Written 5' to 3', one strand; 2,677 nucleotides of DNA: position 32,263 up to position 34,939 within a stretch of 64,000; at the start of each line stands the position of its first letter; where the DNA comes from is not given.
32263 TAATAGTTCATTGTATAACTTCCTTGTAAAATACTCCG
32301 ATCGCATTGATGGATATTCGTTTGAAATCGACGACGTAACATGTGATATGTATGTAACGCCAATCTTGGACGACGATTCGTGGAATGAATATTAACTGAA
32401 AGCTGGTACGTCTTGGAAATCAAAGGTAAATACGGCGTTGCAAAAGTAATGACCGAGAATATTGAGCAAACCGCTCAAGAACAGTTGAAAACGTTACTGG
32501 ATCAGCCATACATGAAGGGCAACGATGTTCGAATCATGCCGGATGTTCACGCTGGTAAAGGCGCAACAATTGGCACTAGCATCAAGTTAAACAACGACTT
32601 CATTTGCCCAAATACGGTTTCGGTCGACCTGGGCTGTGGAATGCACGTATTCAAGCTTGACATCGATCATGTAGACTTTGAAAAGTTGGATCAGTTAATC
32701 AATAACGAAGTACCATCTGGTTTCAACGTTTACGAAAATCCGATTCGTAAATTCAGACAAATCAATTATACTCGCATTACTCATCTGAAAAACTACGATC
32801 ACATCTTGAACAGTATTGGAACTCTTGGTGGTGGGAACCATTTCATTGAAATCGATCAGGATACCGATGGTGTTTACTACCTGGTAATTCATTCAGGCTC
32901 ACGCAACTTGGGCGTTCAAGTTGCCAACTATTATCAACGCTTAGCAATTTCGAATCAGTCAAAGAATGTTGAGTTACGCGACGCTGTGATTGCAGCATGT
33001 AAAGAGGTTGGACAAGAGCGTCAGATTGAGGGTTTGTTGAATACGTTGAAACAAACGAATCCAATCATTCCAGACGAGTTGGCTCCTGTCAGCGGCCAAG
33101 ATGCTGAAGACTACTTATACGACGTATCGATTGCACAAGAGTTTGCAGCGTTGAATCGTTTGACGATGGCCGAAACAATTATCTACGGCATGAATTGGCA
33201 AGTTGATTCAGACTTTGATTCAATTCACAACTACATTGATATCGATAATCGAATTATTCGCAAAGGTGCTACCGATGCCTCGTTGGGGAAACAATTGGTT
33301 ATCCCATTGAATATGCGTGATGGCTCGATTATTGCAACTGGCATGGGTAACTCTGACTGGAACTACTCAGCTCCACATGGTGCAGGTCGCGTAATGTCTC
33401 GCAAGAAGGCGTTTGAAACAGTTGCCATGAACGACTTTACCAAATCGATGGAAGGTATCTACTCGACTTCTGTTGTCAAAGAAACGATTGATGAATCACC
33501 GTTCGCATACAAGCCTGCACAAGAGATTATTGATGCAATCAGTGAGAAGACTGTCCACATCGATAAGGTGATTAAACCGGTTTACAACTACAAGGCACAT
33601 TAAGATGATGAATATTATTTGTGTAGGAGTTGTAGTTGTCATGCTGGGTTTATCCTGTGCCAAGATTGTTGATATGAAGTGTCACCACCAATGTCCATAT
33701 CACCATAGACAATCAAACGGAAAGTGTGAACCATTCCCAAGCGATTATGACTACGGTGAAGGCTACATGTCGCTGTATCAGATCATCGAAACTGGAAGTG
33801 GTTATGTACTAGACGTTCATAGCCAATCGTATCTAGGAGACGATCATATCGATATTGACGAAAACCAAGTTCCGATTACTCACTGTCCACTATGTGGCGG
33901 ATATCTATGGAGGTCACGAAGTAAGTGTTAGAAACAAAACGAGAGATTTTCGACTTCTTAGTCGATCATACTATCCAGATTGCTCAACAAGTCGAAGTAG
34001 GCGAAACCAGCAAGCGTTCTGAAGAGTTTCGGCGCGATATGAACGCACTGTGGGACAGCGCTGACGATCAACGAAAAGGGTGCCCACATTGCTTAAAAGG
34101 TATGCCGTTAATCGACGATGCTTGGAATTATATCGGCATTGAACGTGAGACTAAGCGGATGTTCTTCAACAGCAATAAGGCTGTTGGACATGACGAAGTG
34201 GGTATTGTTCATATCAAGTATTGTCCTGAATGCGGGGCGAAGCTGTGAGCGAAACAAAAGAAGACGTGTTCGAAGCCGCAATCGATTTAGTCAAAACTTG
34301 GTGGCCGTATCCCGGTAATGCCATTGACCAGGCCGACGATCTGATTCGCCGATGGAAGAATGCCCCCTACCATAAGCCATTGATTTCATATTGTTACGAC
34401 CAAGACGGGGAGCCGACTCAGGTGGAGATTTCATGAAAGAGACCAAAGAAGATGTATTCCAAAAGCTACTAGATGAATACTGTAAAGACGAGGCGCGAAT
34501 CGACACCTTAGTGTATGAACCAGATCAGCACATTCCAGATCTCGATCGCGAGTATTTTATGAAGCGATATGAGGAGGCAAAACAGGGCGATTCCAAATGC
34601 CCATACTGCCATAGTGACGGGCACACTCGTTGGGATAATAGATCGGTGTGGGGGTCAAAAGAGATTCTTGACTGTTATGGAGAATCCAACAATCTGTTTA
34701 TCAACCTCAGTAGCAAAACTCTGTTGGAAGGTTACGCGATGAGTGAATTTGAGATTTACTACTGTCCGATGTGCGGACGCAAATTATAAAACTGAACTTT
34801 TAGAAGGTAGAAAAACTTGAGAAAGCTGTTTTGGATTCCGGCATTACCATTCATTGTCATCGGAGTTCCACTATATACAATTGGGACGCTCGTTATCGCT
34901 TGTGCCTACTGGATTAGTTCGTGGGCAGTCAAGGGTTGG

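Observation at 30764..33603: RNA repair pair (KxDG RNA-ligase-like enzyme + RtcB) 12 kb downstream of the phage tRNA array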

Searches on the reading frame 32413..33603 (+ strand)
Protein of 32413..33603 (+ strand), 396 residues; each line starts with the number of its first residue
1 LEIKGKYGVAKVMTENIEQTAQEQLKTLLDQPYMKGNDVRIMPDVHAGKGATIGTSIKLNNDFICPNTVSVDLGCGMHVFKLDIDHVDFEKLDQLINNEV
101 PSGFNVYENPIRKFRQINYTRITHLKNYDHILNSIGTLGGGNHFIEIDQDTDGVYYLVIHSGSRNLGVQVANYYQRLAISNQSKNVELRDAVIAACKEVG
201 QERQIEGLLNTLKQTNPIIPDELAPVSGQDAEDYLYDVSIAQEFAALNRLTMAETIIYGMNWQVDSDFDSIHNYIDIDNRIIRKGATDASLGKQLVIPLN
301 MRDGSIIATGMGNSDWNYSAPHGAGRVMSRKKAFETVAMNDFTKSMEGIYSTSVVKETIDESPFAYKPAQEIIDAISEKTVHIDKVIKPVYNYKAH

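Call 4: search_protein_families(library=pfam, proteins=[window:32413-33603:+], max_evalue=0.01)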
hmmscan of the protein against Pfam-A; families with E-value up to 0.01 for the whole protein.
window:32413-33603:+ (396 aa): 1 family
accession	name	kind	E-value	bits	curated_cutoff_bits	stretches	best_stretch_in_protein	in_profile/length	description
PF01139.22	RtcB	-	3.7e-59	201.5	27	2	126-394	138-425/426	tRNA-splicing ligase RtcB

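Call 5: search_protein_families(library=phrogs, proteins=[window:32413-33603:+], max_evalue=0.001)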
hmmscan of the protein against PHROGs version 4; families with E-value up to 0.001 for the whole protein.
window:32413-33603:+ (396 aa): 2 families
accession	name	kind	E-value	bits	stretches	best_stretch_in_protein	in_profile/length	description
phrog_1075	-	DNA, RNA and nucleotide metabolism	8.1e-127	425.1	1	1-395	57-441/459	tRNA splicing ligase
phrog_32430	-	DNA, RNA and nucleotide metabolism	1.6e-53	181.1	1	259-396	3-139/139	tRNA splicing ligase RtcB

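Call 6: search_protein_families(library=ncbifam, proteins=[window:32413-33603:+], max_evalue=0.01)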
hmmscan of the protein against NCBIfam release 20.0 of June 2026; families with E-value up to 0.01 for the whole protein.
window:32413-33603:+ (396 aa): 4 families
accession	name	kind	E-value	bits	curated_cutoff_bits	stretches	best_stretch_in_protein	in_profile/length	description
NF007153.0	PRK09588.1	equivalog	2.2e-39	135.6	407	2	15-175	20-183/379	RNA ligase RtcB family protein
NF052663.1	RtcB_rel_intein2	exception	3.3e-34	118.7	1050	3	270-378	497-610/626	intein-containing RctB family protein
TIGR03073.1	release_rtcB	hypoth_equivalog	2.8e-29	102.3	271.8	2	16-172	10-169/356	RNA ligase RtcB family protein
NF038162.1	RtcB_rel_intein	exception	7.6e-14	50.7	1150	2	290-380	850-945/961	intein-containing RtcB family protein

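Call 8: search_dna_similar(query=window:32413-33603:+, collection=phages, mode=protein, max_rows=30)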
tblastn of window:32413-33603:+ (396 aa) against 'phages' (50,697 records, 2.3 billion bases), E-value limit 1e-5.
Records with a match: 689; places in all: 696; records where one place covers at least 80% of the query: 638.
Best place of each record, by identity: <60% 689.
By first word of the organism name: Mycobacterium 221; Bacillus 63; Listeria 58; Brevibacterium 32; Halorubrum 30; Caulobacter 30; Gordonia 25; Enterococcus 23; Microbacterium 19; Pseudomonas 17; and 45 more.
By host as written in the record: Mycobacterium smegmatis mc2 155 163; Listeria monocytogenes 47; - 45; Brevibacterium aurantiacum SMQ-1335 32; Mycobacterium smegmatis mc#155 29; Gordonia terrae 3612 24; Halorubrum sp. 16; Bacillus subtilis 14; and 148 more.
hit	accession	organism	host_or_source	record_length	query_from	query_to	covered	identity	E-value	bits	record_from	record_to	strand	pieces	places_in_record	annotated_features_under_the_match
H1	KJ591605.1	Listeria phage LMTA-57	Listeria monocytogenes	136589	1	396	100%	50.2%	3e-114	372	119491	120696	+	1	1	tRNA-splicing ligase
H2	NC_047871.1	Listeria phage LMTA-57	Listeria monocytogenes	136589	1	396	100%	50.2%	3e-114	372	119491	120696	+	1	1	tRNA-splicing ligase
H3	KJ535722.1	Listeria phage LMSP-25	Listeria monocytogenes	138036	1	396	100%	50.2%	3e-114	372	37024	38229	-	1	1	tRNA-splicing ligase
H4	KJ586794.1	Listeria phage LMTA-34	Listeria monocytogenes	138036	1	396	100%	50.2%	3e-114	372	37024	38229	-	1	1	RtcB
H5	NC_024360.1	Listeria phage LMSP-25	Listeria monocytogenes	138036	1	396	100%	50.2%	3e-114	372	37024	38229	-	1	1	tRNA splicing ligase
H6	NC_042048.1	Listeria phage LMTA-34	Listeria monocytogenes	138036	1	396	100%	50.2%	3e-114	372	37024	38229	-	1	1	tRNA splicing ligase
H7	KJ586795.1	Listeria phage LMTA-94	Listeria monocytogenes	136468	1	396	100%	50.2%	4e-114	371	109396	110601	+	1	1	tRNA-splicing ligase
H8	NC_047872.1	Listeria phage LMTA-94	Listeria monocytogenes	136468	1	396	100%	50.2%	4e-114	371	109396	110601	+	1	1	tRNA-splicing ligase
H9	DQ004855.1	Listeria phage P100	Listeria monocytogenes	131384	1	396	100%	49.5%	4e-114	371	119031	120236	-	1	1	gp160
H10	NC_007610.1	Listeria phage P100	Listeria monocytogenes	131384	1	396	100%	49.5%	4e-114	371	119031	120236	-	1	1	tRNA splicing ligase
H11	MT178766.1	Listeria phage P100plus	Listeria monocytogenes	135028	1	396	100%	49.5%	4e-114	371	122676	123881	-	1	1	RNA-2',3'-PO4:RNA-5'-OH ligase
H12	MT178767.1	Listeria phage P200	Listeria monocytogenes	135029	1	396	100%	49.5%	4e-114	371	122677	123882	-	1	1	RNA-2',3'-PO4:RNA-5'-OH ligase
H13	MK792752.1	Listeria phage vB-LmoM-SH3-3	Listeria monocytogenes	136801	1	396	100%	49.5%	5e-114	371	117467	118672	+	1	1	record has no annotation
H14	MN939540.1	Listeria phage vB_Liva_VAfA18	Listeria ivanovii subsp. ivanovii ...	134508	1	396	100%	49.5%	6e-114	371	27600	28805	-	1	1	putative tRNA splicing ligase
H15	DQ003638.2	Listeria phage A511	Listeria monocytogenes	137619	1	396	100%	49.5%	9e-114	370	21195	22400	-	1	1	gp52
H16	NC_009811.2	Listeria phage A511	Listeria monocytogenes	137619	1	396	100%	49.5%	9e-114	370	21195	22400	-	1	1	tRNA splicing ligase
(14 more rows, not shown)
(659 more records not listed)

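Call 10: get_annotated_region(hit=H16, flank=6000)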
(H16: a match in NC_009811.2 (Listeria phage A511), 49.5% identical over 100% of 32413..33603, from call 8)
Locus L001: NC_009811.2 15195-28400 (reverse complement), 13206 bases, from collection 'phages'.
description: Listeria phage A511, complete genome.
organism: Listeria phage A511 (NCBI taxid 2908169)
taxonomy: Viruses; Duplodnaviria; Heunggongvirae; Uroviricota; Caudoviricetes; Herelleviridae; Jasinkavirinae; Pecentumvirus; Pecentumvirus A511
host: Listeria monocytogenes; source: -; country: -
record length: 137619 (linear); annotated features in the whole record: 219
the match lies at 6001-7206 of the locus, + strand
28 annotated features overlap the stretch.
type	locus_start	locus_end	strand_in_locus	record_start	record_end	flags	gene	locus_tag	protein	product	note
tRNA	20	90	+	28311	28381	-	-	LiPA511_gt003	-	tRNA-Gly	-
CDS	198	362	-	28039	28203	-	-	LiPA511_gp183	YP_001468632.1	gp62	-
tRNA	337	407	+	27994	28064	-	-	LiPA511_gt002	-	tRNA-Arg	-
CDS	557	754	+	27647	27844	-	-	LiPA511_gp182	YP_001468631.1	gp61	-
CDS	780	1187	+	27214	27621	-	-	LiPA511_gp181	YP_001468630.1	gp60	-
tRNA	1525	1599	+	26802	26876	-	-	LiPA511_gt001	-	tRNA-Pro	-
CDS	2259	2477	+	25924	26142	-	-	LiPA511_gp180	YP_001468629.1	gp59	-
CDS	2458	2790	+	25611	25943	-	-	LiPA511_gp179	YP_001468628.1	ribosome associated inhibitor A; zinc finger domain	-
CDS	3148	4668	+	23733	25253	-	-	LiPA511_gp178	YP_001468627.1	RNA-binding protein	-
CDS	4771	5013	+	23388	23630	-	-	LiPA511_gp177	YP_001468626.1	gp56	-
CDS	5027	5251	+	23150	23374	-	-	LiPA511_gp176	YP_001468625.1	gp55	-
CDS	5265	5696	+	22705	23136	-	-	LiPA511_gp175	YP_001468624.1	metal-dependent phosphohydrolase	-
CDS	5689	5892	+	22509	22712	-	-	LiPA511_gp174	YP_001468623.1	gp53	-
CDS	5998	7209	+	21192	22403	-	-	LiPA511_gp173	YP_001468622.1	tRNA splicing ligase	-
CDS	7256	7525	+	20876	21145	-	-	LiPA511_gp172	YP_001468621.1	gp51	-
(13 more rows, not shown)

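Call 15: search_solved_structures(query=window:32413-33603:+, max_evalue=0.001, show_alignments=2)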
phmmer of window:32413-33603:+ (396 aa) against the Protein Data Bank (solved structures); distinct sequences matched with E-value up to 0.001: 11.
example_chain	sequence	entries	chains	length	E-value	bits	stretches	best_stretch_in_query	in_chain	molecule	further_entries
1uc2_A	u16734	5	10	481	2e-11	47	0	291-380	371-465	hypothetical protein PH1602 | tRNA-splicing ligase RtcB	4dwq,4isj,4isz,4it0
4dwr_B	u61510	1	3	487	2.1e-11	46.9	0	291-380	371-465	tRNA-splicing ligase RtcB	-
7lfq_A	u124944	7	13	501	2.4e-11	46.7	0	291-380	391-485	RNA-splicing ligase RtcB | tRNA-splicing ligase RtcB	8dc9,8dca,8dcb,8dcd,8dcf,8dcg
2epg_A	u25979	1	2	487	3.3e-11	46.2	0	292-377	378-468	Hypothetical protein TTHA1785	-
9i8v_C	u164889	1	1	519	2.2e-09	40.2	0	42-94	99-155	RNA-splicing ligase RtcB homolog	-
7p3b_A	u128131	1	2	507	4e-09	39.4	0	42-94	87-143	RNA-splicing ligase RtcB homolog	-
8odo_A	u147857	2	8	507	4e-09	39.4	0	42-94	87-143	RNA-splicing ligase RtcB homolog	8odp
8orj_A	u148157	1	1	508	4e-09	39.4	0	42-94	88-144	RNA-splicing ligase RtcB homolog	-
8btt_A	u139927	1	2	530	5.3e-09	39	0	42-94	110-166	RNA-splicing ligase RtcB homolog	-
4xl5_C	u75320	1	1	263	0.00047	22.7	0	183-227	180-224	bGFP-A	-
6ft5_A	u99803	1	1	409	0.00064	22.2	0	153-229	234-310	alphaRep A3_A3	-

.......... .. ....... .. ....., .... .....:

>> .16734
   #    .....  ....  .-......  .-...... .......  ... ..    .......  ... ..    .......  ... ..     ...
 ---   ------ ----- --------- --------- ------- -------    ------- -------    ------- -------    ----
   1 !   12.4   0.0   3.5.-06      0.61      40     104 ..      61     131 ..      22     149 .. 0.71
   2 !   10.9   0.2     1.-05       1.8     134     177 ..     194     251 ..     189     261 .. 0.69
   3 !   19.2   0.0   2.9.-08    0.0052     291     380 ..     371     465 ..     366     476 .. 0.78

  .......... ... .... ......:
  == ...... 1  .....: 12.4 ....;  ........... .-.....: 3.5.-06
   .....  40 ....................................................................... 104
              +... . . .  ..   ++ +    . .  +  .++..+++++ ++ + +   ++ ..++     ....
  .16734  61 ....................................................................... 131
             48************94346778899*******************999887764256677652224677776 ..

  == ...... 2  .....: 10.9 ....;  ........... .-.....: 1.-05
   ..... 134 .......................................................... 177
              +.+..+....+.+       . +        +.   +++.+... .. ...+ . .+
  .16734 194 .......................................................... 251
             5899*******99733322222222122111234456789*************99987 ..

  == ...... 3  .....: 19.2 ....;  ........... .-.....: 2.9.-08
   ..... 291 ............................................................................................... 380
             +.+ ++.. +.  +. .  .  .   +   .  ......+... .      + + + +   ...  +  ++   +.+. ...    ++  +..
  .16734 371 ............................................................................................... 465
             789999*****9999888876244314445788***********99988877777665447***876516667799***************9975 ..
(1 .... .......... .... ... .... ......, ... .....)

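Call 54: find_related_loci(query=A2, collection=viral_contigs, flank=10000)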
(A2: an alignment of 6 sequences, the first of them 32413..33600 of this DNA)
Query A2 (396 aa) in viral_contigs; peptide patterns used: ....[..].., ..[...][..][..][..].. (x = any residue, [..] = any of these).
600 stretches matched a pattern (row limit reached: there are more); 586 encode a relative of the query (tblastn E <= 1e-3); the best 80 are kept; 80 distinct loci.
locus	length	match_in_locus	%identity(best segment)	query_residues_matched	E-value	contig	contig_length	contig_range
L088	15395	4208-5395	49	1-395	5e-129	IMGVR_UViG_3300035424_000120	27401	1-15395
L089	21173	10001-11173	54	1-395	8e-128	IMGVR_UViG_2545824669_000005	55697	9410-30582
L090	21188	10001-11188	48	1-395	1e-126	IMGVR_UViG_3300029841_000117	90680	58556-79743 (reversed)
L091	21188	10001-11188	47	1-395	5e-126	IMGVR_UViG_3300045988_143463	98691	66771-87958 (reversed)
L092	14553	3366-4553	48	1-395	3e-126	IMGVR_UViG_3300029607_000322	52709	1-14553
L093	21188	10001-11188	47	1-395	1e-124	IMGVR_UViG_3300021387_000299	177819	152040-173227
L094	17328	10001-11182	50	1-396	2e-124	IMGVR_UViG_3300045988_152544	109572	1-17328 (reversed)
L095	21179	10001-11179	49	1-396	6e-124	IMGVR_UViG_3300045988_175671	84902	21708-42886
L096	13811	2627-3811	48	1-395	2e-123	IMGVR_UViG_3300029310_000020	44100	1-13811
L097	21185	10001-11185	48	1-395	2e-123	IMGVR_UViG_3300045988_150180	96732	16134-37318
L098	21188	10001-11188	48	1-395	3e-122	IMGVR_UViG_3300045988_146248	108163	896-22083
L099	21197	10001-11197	51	3-395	4e-120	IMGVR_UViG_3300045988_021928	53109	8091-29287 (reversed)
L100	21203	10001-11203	51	11-395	4e-121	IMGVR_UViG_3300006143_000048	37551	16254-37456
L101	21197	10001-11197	49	1-395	2e-120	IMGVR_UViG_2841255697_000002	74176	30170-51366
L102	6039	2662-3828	52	11-395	1e-119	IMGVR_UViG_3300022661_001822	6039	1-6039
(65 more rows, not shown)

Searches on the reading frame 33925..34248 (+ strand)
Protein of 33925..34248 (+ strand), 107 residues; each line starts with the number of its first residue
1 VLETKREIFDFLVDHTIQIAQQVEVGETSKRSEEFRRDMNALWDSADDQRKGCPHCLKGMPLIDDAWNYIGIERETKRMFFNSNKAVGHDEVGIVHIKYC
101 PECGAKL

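Call 4: search_protein_families(library=pfam, proteins=[window:33925-34248:+], max_evalue=0.01)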
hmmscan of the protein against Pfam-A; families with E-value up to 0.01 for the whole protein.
window:33925-34248:+ (107 aa): 0 families

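Call 5: search_protein_families(library=phrogs, proteins=[window:33925-34248:+], max_evalue=0.001)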
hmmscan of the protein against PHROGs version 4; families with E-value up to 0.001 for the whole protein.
window:33925-34248:+ (107 aa): 1 family
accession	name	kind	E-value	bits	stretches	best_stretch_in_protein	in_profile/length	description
phrog_1494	-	unknown function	2.7e-08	34.3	1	10-107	113-209/226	-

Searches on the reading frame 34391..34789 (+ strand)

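Call 4: search_protein_families(library=pfam, proteins=[window:34391-34789:+], max_evalue=0.01)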
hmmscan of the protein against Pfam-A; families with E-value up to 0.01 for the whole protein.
window:34391-34789:+ (132 aa): 1 family
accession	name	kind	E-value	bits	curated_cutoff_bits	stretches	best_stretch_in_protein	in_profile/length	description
PF02591.20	Zn_ribbon_9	-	0.0058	17.1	29.1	0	121-130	22-31/33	C4-type zinc ribbon domain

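Call 5: search_protein_families(library=phrogs, proteins=[window:34391-34789:+], max_evalue=0.001)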
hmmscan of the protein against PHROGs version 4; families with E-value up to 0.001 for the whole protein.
window:34391-34789:+ (132 aa): 2 families
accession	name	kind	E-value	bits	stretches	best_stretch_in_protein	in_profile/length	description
phrog_1494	-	unknown function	1.2e-11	45.2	1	16-132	108-209/226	-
phrog_15888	-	unknown function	0.00024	22.2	0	15-75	2-51/127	-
